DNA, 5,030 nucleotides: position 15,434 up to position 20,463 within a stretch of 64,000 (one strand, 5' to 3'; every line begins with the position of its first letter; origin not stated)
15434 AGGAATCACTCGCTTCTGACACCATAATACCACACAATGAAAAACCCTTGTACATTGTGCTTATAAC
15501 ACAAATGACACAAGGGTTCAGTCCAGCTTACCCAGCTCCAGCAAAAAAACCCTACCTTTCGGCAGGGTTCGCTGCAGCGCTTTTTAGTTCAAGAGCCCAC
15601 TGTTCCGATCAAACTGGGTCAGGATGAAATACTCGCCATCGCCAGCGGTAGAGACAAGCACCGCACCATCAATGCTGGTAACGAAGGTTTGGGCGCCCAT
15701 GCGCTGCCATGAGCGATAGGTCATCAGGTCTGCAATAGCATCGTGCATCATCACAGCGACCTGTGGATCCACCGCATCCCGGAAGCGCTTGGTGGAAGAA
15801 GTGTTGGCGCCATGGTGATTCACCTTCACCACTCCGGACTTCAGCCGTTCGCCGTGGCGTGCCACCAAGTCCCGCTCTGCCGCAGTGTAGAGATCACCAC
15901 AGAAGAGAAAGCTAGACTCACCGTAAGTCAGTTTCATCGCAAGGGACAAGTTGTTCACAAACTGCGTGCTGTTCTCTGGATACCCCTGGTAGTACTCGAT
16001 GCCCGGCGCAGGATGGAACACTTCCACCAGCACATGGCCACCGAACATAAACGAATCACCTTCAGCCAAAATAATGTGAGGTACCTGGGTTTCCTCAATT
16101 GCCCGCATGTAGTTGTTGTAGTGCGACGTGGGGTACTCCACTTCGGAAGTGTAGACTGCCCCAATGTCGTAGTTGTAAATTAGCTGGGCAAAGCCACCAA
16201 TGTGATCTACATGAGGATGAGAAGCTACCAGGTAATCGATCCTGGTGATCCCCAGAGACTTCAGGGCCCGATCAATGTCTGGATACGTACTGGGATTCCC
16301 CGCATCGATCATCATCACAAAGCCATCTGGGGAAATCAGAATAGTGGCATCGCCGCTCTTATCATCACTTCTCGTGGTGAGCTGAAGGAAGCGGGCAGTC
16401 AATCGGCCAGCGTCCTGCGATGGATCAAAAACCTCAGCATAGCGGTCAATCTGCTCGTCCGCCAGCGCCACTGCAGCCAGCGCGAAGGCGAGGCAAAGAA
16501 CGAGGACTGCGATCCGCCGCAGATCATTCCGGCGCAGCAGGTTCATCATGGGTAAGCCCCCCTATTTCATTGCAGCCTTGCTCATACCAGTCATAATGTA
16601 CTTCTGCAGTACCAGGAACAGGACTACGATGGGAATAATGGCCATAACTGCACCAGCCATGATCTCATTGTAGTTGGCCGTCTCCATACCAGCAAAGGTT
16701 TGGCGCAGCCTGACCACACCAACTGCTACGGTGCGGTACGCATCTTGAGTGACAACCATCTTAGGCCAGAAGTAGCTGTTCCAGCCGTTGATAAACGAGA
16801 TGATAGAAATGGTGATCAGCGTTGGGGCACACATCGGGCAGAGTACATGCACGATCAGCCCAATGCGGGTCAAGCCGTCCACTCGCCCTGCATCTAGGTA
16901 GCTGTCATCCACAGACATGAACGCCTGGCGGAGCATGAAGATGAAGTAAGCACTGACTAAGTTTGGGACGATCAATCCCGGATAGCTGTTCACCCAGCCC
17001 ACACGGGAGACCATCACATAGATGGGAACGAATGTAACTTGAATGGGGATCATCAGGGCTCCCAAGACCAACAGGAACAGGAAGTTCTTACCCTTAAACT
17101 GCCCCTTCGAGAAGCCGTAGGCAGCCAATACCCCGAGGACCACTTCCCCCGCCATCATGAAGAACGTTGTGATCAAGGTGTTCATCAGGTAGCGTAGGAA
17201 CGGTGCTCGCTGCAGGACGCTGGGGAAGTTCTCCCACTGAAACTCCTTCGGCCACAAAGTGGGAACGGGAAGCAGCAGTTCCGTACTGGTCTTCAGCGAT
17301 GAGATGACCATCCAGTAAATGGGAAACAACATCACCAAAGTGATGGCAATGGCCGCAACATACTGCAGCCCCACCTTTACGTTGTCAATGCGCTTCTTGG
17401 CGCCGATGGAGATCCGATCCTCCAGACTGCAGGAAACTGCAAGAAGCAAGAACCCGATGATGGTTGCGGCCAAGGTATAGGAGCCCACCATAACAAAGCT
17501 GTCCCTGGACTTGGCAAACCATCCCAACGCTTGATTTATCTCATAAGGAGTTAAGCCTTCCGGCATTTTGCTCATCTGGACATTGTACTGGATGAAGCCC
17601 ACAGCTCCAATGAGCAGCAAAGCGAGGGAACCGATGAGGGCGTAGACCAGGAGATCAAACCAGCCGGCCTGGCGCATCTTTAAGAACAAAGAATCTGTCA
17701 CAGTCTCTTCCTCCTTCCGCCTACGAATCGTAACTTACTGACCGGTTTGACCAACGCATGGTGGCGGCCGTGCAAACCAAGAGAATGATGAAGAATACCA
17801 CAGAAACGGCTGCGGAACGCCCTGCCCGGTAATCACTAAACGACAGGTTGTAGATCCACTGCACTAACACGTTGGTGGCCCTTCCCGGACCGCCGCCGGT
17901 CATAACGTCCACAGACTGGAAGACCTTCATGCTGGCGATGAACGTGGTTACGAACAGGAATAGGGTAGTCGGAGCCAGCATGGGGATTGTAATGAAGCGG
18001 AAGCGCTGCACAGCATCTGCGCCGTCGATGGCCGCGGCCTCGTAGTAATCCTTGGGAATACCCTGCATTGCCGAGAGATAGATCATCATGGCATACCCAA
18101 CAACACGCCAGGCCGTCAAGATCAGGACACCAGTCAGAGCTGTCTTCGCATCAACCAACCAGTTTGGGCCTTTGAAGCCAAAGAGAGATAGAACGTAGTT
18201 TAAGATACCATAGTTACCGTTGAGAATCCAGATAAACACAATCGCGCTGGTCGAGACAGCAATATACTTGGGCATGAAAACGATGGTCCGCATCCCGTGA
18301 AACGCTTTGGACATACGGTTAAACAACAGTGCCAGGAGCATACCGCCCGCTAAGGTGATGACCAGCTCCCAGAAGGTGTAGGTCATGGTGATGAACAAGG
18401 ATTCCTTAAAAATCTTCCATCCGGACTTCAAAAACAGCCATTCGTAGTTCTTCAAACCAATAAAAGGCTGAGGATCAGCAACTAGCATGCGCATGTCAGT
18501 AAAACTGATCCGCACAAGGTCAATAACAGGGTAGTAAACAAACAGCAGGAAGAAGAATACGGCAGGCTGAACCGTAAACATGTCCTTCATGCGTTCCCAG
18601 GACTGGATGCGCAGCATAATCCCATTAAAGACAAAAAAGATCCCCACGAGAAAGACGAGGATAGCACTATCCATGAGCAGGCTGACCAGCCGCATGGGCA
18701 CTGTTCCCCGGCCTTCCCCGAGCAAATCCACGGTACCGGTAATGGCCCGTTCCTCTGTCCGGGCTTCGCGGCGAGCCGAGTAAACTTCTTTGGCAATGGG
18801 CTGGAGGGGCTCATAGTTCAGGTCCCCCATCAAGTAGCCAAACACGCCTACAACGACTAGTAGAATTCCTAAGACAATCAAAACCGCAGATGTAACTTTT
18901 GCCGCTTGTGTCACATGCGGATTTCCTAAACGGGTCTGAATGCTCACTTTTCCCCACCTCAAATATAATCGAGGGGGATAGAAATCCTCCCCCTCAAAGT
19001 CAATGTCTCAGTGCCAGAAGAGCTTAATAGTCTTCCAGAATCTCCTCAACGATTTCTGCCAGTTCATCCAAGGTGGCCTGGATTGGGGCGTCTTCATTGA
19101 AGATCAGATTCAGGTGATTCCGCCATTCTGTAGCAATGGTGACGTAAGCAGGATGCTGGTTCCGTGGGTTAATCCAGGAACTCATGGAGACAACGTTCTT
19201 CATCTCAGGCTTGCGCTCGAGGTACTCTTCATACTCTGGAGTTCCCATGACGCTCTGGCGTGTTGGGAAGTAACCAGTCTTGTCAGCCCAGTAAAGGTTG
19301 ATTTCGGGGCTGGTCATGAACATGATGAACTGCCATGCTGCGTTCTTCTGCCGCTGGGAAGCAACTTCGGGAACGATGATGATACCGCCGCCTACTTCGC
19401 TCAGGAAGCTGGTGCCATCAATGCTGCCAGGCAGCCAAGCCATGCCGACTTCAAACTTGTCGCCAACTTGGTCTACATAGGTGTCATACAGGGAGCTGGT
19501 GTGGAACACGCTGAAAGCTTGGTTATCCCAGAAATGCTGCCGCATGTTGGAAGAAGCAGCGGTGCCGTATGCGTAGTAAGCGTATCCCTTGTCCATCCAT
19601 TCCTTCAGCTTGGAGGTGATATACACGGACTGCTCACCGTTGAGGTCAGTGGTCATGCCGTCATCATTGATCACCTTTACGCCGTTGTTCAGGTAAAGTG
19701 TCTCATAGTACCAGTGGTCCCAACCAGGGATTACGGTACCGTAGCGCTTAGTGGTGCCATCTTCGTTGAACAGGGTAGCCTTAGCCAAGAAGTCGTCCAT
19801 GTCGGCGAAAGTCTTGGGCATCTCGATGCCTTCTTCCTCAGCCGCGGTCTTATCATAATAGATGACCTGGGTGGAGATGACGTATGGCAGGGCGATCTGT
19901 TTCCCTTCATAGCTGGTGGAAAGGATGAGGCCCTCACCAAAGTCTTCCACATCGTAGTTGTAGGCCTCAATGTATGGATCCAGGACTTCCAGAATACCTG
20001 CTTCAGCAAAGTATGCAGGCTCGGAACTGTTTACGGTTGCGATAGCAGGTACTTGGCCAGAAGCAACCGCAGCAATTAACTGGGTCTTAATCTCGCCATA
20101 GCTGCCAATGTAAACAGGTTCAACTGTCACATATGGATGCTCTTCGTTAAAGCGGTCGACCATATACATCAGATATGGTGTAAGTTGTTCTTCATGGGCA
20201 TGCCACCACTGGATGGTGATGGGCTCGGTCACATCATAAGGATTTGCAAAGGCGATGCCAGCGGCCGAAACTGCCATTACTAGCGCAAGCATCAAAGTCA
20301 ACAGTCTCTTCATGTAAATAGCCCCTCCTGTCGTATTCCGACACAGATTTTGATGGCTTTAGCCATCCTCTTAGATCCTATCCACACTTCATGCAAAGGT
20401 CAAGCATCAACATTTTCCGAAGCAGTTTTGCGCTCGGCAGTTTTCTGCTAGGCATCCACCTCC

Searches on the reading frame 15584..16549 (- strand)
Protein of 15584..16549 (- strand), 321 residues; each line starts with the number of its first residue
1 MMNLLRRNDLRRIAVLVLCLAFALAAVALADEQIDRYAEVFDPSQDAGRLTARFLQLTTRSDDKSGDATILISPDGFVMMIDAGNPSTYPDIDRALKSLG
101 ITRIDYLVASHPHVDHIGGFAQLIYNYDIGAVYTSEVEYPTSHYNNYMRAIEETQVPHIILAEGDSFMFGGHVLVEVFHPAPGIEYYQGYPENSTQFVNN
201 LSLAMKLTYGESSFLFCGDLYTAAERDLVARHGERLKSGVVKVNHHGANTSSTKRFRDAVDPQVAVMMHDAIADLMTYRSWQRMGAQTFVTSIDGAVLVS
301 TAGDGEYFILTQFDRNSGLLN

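Call 55: search_protein_families(library=pfam, proteins=[window:15584-16549:-], max_evalue=0.00001)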
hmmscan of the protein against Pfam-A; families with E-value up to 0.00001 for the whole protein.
window:15584-16549:- (321 aa): 2 families
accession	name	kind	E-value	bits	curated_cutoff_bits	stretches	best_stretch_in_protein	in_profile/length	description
PF00753.33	Lactamase_B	-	5.5e-18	66.1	22.7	1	69-183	8-131/196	Metallo-beta-lactamase superfamily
PF12706.13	Lactamase_B_2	-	4.9e-08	33.3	27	1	99-225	26-148/200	Beta-lactamase superfamily domain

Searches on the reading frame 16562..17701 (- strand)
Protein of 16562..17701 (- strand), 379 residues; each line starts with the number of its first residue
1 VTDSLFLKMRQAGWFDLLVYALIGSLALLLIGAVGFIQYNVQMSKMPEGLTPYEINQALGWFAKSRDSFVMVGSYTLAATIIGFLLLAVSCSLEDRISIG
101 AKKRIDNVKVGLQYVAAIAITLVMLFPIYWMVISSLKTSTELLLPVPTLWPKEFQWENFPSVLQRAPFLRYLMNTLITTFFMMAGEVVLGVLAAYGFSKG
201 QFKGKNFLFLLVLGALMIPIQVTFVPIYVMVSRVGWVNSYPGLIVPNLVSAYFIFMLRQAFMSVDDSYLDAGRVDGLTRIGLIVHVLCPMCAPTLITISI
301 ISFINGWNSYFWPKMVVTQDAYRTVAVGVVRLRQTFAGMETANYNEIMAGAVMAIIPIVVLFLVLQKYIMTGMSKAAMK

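Call 55: search_protein_families(library=pfam, proteins=[window:16562-17701:-], max_evalue=0.00001)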
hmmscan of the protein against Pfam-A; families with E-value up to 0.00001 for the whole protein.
window:16562-17701:- (379 aa): 1 family
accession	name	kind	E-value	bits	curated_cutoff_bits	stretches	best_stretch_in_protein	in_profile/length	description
PF00528.27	BPD_transp_1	-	9e-16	58.6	26.4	1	187-372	2-181/184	Binding-protein-dependent transport system inner membrane component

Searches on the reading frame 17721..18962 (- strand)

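Call 55: search_protein_families(library=pfam, proteins=[window:17721-18962:-], max_evalue=0.00001)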
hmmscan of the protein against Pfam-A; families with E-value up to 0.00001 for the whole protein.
window:17721-18962:- (413 aa): 1 family
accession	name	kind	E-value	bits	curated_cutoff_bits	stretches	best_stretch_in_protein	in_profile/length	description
PF00528.27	BPD_transp_1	-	2.4e-18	67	26.4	1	206-409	4-182/184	Binding-protein-dependent transport system inner membrane component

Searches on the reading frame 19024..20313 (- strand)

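Call 55: search_protein_families(library=pfam, proteins=[window:19024-20313:-], max_evalue=0.00001)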
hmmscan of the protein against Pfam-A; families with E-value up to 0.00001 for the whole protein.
window:19024-20313:- (429 aa): 2 families
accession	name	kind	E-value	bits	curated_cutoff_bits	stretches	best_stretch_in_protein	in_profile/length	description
PF13416.11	SBP_bac_8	-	1.1e-38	134.1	27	1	51-365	2-275/279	Bacterial extracellular solute-binding protein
PF01547.30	SBP_bac_1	-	1.4e-32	114.4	26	1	43-337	3-304/307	Bacterial extracellular solute-binding protein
